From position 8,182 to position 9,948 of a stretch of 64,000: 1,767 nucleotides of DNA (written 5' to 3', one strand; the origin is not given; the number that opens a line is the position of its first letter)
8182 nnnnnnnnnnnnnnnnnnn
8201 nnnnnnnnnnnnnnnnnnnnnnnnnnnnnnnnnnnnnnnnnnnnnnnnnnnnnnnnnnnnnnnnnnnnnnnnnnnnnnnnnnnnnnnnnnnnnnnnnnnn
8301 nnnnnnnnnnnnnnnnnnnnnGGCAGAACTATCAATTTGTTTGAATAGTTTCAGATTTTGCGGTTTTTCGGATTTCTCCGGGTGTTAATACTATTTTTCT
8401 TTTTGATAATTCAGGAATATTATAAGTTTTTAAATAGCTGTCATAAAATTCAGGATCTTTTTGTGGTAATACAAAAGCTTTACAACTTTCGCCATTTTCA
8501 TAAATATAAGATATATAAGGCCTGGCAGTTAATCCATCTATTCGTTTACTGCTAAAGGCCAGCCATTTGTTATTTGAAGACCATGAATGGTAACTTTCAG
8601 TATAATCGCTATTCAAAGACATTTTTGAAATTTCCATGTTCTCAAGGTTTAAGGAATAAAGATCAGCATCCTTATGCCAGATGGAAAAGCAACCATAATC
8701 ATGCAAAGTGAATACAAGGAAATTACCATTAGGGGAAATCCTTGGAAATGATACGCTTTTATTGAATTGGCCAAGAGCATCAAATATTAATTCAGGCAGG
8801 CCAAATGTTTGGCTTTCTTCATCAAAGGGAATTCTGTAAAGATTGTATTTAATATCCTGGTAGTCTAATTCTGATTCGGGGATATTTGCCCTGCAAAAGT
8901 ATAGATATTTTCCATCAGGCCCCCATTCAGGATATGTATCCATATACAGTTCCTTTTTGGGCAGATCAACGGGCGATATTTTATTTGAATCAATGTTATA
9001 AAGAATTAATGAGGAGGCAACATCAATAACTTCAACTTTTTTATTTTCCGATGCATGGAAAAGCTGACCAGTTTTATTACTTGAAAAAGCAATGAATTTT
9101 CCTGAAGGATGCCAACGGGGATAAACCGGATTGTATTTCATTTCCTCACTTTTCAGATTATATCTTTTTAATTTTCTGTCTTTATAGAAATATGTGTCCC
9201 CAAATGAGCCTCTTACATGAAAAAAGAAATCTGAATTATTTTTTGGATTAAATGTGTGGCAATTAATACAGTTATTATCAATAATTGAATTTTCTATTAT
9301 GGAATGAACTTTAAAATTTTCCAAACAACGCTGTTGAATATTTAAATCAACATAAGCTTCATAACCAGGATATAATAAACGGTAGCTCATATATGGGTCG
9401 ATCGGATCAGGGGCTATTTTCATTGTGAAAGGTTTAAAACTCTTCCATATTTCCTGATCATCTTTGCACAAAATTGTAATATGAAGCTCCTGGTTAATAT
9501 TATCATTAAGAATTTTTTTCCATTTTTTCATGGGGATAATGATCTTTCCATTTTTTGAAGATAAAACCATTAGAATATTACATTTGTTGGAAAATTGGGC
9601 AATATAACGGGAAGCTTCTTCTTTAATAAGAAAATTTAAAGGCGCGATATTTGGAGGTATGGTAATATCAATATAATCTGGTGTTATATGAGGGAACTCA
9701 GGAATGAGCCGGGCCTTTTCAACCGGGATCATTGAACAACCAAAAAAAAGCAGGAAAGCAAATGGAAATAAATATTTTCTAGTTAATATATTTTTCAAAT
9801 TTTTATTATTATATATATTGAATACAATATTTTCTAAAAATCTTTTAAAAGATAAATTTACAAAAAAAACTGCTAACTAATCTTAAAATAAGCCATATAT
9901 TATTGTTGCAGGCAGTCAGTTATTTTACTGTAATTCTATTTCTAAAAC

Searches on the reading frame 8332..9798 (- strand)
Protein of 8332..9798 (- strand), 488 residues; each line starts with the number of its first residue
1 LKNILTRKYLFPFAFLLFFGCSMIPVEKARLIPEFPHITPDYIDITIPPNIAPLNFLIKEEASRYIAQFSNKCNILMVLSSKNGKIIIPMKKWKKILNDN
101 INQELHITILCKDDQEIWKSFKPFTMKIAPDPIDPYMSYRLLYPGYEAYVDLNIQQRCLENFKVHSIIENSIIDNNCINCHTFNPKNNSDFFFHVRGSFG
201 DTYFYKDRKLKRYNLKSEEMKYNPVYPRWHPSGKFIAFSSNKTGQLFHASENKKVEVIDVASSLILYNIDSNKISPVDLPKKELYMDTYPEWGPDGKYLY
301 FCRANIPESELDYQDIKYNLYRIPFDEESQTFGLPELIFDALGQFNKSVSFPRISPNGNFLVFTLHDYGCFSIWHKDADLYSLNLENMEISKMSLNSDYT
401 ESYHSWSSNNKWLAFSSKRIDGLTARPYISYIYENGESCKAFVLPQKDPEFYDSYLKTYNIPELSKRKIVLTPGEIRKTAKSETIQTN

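Call 7: search_protein_families(library=pfam, proteins=[window:8332-9798:-], max_evalue=0.001)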
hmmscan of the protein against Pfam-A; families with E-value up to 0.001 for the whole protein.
window:8332-9798:- (488 aa): 2 families
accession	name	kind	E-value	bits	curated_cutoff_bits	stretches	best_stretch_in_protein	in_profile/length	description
PF07676.18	PD40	-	2.2e-15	56.6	20.9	0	395-420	5-30/38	WD40-like Beta Propeller Repeat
PF00930.27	DPPIV_N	-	0.00038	19.7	22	0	232-305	3-63/354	Dipeptidyl peptidase IV (DPP IV) N-terminal region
